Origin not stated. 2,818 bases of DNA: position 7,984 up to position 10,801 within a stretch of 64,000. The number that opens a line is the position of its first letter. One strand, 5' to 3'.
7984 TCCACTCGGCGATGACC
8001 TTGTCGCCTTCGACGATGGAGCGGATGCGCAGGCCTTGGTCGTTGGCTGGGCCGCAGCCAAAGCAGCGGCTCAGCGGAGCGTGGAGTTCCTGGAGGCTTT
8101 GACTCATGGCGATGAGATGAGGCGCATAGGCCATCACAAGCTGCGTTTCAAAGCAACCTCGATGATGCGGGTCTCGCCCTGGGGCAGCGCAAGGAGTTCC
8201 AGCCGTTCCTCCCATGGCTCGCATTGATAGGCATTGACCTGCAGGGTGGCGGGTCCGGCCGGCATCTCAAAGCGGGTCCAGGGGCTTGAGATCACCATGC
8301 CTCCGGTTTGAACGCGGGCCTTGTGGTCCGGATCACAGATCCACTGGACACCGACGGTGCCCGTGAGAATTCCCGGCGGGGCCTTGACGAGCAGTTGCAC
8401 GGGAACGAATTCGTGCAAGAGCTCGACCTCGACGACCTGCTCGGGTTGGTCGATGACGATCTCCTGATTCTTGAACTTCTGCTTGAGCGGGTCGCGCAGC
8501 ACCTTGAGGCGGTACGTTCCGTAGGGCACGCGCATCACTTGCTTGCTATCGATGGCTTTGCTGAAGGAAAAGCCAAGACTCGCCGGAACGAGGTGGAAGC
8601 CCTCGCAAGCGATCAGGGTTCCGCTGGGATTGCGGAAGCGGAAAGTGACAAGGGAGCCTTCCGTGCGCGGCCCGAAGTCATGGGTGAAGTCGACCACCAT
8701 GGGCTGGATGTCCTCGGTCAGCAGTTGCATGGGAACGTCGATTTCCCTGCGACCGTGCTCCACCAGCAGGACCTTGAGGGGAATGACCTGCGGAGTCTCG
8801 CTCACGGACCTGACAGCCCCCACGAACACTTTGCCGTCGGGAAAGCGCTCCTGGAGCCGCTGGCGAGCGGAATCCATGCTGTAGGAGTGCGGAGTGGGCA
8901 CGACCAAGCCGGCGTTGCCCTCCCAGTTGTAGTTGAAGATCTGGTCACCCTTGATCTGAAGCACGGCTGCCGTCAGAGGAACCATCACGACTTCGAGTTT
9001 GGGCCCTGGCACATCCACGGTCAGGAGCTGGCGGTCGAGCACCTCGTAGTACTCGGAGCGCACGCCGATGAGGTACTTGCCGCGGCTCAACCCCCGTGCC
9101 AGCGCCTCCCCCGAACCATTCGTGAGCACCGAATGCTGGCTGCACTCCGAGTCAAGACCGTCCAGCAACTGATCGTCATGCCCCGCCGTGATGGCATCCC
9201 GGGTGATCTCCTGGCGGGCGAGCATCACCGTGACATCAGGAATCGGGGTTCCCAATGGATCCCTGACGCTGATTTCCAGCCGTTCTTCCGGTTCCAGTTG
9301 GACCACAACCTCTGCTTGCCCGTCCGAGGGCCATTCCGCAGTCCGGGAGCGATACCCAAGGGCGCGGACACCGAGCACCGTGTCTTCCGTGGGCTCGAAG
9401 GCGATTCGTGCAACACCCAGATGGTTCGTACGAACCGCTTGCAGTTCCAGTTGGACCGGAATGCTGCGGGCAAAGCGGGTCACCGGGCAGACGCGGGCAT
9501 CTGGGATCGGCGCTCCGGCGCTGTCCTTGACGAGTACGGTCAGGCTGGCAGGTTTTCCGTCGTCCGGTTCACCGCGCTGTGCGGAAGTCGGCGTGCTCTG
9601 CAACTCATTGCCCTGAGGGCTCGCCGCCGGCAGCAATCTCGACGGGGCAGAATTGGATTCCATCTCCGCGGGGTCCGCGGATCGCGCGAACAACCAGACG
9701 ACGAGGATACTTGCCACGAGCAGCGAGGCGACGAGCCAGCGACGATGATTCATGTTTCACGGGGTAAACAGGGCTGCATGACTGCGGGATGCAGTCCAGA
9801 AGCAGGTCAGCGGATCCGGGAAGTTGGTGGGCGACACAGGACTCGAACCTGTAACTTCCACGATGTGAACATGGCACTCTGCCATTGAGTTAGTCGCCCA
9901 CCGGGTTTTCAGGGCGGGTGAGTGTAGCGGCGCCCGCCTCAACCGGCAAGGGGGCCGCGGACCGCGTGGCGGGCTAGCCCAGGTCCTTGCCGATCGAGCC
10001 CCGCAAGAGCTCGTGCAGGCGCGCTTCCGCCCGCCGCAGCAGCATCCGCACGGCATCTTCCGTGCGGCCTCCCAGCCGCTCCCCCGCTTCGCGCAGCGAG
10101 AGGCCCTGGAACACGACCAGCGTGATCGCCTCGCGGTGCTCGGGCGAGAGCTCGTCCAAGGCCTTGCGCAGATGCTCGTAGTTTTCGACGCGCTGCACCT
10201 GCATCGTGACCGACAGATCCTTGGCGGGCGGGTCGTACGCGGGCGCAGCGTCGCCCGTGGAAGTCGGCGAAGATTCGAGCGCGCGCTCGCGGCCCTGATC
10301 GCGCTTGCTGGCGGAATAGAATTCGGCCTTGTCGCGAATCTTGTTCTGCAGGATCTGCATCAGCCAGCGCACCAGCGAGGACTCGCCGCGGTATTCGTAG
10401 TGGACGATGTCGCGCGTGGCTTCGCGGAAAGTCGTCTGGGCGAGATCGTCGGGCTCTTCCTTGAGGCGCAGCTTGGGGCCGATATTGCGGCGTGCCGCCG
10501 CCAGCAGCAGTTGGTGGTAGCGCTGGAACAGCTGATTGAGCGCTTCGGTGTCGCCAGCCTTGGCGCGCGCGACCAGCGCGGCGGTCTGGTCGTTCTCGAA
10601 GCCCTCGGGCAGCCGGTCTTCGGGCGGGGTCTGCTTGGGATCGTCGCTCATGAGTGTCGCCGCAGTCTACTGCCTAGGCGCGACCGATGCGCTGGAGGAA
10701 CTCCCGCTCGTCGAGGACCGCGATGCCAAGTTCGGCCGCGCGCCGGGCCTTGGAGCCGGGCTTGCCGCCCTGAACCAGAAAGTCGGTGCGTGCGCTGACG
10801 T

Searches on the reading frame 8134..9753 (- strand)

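Call 5: search_protein_families(library=pfam, proteins=[window:8134-9753:-], max_evalue=0.01)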
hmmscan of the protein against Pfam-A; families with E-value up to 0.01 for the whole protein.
window:8134-9753:- (539 aa): 3 families
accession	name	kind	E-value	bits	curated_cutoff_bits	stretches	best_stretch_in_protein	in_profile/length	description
PF13620.12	CarboxypepD_reg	-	1.8e-13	51.1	32.3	2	161-250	4-73/82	Carboxypeptidase regulatory-like domain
PF02369.22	Big_1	-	1.9e-05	25.1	34.9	1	64-131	14-78/93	Bacterial Ig-like domain (group 1)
PF17789.7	MG4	-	0.0024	18.5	24.7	0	68-123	15-64/95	Macroglobulin domain MG4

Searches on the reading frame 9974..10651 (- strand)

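Call 5: search_protein_families(library=pfam, proteins=[window:9974-10651:-], max_evalue=0.01)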
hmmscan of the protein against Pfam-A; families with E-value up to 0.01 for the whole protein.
window:9974-10651:- (225 aa): 5 families
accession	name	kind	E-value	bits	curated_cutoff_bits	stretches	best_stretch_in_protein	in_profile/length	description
PF07638.17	Sigma70_ECF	-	2.7e-09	37.6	21.1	1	23-195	4-163/185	ECF sigma factor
PF08281.18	Sigma70_r4_2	-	1.7e-08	34.4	25.7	1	161-212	4-54/54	Sigma-70, region 4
PF04545.22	Sigma70_r4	-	9e-08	32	24.1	1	164-212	1-48/50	Sigma-70, region 4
PF04542.20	Sigma70_r2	-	2.1e-06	27.9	24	1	41-108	1-64/71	Sigma-70 region 2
PF12645.13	HTH_16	-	5.4e-05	23.7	22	1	26-56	3-33/65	Helix-turn-helix domain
